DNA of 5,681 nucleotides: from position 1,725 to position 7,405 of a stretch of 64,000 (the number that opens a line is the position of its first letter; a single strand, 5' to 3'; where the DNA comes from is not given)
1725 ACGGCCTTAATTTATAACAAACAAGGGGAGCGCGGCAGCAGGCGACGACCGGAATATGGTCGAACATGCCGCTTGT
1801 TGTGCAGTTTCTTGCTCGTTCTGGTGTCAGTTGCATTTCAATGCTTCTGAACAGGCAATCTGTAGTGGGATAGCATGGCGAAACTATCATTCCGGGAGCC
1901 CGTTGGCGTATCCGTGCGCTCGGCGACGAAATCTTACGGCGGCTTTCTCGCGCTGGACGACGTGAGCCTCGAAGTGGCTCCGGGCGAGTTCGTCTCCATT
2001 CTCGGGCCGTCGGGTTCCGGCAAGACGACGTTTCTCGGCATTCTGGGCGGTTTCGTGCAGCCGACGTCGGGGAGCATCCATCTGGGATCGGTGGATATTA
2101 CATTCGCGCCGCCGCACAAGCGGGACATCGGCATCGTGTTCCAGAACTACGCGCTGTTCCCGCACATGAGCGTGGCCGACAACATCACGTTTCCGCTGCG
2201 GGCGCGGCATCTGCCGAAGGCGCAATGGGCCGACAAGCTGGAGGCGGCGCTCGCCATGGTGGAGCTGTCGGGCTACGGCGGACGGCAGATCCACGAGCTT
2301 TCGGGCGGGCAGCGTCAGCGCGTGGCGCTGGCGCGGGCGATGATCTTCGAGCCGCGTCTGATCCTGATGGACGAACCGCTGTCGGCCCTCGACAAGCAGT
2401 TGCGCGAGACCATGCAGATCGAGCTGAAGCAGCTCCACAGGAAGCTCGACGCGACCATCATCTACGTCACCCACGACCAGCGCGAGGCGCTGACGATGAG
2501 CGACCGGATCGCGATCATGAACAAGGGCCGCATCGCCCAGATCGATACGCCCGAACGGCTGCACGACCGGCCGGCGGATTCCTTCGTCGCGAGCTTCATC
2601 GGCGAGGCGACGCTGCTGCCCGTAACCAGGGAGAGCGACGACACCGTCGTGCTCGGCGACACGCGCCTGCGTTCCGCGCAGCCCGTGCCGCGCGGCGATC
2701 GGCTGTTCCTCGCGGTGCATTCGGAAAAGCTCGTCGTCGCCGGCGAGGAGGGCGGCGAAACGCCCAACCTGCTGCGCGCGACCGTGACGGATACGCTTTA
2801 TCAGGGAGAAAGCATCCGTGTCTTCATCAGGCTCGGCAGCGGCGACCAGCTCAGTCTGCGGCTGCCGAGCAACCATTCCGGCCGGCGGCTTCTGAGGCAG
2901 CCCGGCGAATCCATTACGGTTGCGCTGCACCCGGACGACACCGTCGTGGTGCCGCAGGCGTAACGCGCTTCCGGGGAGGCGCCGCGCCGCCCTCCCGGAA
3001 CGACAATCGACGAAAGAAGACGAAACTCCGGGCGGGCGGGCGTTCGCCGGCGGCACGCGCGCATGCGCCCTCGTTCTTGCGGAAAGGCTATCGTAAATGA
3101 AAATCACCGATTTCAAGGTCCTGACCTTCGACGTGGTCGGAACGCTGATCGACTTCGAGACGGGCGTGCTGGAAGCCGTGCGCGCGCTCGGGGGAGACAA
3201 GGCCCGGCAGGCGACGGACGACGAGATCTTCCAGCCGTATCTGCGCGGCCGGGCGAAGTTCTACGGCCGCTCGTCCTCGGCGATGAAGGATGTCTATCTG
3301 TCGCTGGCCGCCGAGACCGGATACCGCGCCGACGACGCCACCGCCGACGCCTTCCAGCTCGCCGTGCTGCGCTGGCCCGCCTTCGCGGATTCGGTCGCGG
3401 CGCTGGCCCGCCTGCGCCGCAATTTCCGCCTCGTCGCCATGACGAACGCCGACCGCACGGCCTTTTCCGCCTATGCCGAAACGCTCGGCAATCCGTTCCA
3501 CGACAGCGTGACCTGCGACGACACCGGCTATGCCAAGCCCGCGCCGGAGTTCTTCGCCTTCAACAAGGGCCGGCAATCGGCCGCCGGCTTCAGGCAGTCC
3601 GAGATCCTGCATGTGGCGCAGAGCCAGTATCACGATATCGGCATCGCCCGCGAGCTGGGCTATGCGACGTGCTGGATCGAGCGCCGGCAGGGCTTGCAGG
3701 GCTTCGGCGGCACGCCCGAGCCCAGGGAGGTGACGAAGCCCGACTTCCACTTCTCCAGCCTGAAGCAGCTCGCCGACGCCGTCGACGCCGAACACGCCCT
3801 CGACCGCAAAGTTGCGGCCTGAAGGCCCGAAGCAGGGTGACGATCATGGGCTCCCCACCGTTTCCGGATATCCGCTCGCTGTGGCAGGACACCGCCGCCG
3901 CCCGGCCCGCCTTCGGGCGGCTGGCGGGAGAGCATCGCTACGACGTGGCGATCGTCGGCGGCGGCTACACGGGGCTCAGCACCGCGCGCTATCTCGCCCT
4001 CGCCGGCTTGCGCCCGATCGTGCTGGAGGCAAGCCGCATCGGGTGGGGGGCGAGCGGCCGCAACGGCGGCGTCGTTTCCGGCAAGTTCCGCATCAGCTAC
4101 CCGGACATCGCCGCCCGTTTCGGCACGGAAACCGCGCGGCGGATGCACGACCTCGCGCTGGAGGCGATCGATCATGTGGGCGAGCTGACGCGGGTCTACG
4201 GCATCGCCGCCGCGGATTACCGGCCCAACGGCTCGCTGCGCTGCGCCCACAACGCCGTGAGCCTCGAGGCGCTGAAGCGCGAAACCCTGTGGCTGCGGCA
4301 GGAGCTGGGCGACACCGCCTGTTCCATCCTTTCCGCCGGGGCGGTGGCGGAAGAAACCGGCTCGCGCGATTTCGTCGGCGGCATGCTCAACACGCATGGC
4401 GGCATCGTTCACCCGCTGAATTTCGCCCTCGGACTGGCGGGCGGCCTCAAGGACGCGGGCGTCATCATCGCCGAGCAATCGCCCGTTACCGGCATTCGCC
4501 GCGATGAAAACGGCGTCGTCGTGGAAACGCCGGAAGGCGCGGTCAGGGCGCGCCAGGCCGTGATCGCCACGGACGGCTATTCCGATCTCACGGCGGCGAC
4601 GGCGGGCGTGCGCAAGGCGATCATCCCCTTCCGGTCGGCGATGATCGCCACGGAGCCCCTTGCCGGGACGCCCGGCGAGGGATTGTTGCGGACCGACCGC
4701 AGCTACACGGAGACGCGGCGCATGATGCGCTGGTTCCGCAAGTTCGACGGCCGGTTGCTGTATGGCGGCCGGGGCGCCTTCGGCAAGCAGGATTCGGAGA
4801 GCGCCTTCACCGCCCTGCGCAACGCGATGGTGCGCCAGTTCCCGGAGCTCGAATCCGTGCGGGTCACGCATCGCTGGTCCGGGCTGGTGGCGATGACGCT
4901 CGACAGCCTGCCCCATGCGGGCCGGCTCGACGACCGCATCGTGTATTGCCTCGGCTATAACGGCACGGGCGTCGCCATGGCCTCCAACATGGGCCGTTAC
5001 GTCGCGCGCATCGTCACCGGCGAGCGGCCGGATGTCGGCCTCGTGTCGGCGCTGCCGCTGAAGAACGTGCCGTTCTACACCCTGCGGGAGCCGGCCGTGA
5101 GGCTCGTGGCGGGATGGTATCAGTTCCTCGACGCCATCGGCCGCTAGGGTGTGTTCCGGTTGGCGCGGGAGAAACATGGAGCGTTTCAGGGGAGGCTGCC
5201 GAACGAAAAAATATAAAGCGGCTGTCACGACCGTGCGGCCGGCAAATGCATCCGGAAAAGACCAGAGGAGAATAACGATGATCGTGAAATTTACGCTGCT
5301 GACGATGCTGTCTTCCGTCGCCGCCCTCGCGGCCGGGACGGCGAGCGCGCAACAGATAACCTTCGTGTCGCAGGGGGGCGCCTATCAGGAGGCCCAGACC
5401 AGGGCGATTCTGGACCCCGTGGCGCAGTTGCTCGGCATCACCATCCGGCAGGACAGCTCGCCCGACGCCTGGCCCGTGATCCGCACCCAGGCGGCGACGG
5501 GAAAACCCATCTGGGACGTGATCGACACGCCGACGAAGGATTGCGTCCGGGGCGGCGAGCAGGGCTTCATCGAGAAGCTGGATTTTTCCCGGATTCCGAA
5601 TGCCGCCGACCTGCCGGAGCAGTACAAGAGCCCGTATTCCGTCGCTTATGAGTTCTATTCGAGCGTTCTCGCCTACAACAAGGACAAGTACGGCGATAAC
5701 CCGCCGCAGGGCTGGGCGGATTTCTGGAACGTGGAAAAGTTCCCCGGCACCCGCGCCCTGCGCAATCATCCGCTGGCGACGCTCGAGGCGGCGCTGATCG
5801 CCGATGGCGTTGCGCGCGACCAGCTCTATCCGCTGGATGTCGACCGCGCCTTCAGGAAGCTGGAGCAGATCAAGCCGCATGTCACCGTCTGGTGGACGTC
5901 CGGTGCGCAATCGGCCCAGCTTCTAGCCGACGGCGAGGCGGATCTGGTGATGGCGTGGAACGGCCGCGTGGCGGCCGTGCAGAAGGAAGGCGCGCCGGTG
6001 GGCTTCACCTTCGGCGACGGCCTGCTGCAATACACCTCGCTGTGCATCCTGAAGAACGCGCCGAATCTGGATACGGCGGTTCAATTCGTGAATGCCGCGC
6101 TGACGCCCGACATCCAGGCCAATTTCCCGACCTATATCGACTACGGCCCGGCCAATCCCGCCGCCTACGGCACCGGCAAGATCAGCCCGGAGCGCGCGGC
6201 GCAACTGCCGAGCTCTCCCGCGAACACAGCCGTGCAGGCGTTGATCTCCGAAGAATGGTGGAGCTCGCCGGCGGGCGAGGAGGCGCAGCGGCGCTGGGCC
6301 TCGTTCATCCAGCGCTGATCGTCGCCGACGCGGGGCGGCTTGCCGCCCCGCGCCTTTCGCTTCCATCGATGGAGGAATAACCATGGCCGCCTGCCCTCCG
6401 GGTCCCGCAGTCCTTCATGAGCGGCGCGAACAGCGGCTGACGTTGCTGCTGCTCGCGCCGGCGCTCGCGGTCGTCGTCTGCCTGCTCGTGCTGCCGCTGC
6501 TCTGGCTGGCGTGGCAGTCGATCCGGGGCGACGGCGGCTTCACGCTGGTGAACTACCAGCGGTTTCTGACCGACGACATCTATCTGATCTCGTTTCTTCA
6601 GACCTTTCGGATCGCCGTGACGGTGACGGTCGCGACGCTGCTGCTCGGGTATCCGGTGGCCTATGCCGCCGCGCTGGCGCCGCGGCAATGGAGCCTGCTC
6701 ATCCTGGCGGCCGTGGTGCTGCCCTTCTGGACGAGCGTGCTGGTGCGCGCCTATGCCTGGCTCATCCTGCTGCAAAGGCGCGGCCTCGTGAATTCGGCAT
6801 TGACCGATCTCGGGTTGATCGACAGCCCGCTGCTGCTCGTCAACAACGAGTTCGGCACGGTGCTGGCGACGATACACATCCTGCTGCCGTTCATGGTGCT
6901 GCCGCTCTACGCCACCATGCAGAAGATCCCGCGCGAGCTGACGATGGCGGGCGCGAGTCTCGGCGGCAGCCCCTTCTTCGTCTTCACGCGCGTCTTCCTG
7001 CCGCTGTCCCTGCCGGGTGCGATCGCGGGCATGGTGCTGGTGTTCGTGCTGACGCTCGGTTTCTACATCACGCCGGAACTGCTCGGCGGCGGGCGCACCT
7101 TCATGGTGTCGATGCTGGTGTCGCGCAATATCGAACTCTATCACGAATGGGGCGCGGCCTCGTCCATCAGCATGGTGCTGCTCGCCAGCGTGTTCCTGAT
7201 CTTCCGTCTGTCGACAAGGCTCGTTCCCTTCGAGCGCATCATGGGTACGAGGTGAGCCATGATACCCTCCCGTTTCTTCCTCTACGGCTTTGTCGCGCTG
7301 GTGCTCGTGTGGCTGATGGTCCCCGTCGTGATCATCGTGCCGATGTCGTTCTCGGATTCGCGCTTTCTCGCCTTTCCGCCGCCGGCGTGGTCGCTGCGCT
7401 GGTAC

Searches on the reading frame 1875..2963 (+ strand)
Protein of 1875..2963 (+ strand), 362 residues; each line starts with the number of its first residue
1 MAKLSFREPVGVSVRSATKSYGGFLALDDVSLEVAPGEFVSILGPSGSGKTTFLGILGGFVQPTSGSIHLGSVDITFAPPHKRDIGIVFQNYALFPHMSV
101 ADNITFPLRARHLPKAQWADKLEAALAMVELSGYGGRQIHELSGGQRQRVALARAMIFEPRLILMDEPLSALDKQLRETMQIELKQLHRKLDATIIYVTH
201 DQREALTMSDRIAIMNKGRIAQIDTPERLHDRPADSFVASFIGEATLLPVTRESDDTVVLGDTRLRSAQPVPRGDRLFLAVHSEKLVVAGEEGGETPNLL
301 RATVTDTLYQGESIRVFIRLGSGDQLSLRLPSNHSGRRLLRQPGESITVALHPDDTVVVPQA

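Call 7: search_protein_families(library=pfam, proteins=[window:1875-2963:+], max_evalue=0.001)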
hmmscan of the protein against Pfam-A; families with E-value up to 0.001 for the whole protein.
window:1875-2963:+ (362 aa): 4 families
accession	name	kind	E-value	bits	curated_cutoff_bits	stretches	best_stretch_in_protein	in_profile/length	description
PF00005.33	ABC_tran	-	9.9e-34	117.3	25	1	27-169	1-136/137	ABC transporter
PF08402.16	TOBE_2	-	7.3e-14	52.1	21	1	279-358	1-75/76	TOBE domain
PF13304.12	AAA_21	-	6.3e-06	26.9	27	0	107-201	216-299/304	AAA domain, putative AbiEii toxin, Type IV TA system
PF02463.25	SMC_N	-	4.3e-05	23.5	40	0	130-213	135-210/220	RecF/RecN/SMC N terminal domain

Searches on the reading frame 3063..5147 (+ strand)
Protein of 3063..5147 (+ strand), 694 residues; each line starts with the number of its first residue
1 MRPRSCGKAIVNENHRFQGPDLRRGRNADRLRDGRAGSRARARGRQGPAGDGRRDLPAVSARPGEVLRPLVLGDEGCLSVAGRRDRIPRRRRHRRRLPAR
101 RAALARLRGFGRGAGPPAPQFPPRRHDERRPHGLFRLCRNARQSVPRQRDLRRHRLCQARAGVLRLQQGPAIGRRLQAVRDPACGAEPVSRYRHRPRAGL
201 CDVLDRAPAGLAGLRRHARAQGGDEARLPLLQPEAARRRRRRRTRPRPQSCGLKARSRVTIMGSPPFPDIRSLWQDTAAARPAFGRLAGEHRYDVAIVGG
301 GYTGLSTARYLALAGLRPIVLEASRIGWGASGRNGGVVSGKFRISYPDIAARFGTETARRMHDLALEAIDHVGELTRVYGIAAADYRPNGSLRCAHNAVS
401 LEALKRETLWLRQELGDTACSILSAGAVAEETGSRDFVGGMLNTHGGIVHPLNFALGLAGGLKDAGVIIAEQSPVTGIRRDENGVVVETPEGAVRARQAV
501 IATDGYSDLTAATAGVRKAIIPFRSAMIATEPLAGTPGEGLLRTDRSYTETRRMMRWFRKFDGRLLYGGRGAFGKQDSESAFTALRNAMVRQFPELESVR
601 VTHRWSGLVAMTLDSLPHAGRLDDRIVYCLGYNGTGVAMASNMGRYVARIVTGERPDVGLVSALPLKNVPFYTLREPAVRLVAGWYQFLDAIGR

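Call 7: search_protein_families(library=pfam, proteins=[window:3063-5147:+], max_evalue=0.001)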
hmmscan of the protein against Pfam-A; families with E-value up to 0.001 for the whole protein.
window:3063-5147:+ (694 aa): 6 families
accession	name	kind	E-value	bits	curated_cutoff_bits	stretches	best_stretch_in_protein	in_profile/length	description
PF01266.30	DAO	-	7.4e-66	223.5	27.9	1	294-649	1-352/353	FAD dependent oxidoreductase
PF01593.30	Amino_oxidase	-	0.00016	21.5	19.8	0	303-324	2-23/443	Flavin containing amine oxidoreductase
PF01946.23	Thi4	-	0.0002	21.1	26.2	1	291-336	16-61/235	Thi4 family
PF13450.12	NAD_binding_8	-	0.00021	21.9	21.9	1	297-336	1-42/68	NAD(P)-binding Rossmann-like domain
PF13738.12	Pyr_redox_3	-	0.00041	20.1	30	0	468-506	97-135/305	Pyridine nucleotide-disulphide oxidoreductase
PF01494.25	FAD_binding_3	-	0.00042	20.1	22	1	293-324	2-33/349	FAD binding domain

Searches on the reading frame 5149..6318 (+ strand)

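Call 7: search_protein_families(library=pfam, proteins=[window:5149-6318:+], max_evalue=0.001)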
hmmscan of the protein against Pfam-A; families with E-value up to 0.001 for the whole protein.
window:5149-6318:+ (389 aa): 4 families
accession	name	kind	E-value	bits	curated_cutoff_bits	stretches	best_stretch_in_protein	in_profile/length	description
PF13416.11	SBP_bac_8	-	9.1e-41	140.9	27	1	98-344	15-270/279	Bacterial extracellular solute-binding protein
PF01547.30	SBP_bac_1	-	9.4e-13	49.3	26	1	107-324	36-307/307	Bacterial extracellular solute-binding protein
PF13343.11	SBP_bac_6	-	1.2e-08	35.2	24.6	1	137-334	26-218/245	Bacterial extracellular solute-binding protein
PF13531.11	SBP_bac_11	-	4.4e-05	23.8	25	1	237-326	129-221/227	Bacterial extracellular solute-binding protein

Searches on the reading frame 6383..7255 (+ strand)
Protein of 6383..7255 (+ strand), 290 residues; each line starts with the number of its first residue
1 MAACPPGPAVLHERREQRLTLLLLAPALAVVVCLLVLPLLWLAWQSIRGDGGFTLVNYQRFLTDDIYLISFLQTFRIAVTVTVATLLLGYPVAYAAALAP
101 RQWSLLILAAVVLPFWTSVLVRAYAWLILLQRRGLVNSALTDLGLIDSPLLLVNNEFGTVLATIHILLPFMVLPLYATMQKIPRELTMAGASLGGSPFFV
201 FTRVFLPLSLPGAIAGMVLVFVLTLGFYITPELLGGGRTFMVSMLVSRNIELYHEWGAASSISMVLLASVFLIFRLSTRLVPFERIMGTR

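Call 7: search_protein_families(library=pfam, proteins=[window:6383-7255:+], max_evalue=0.001)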
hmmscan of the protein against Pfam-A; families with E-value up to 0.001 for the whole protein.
window:6383-7255:+ (290 aa): 1 family
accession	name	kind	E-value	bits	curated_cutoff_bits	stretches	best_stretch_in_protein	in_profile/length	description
PF00528.27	BPD_transp_1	-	3.9e-05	23.9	26.4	0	92-277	4-175/184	Binding-protein-dependent transport system inner membrane component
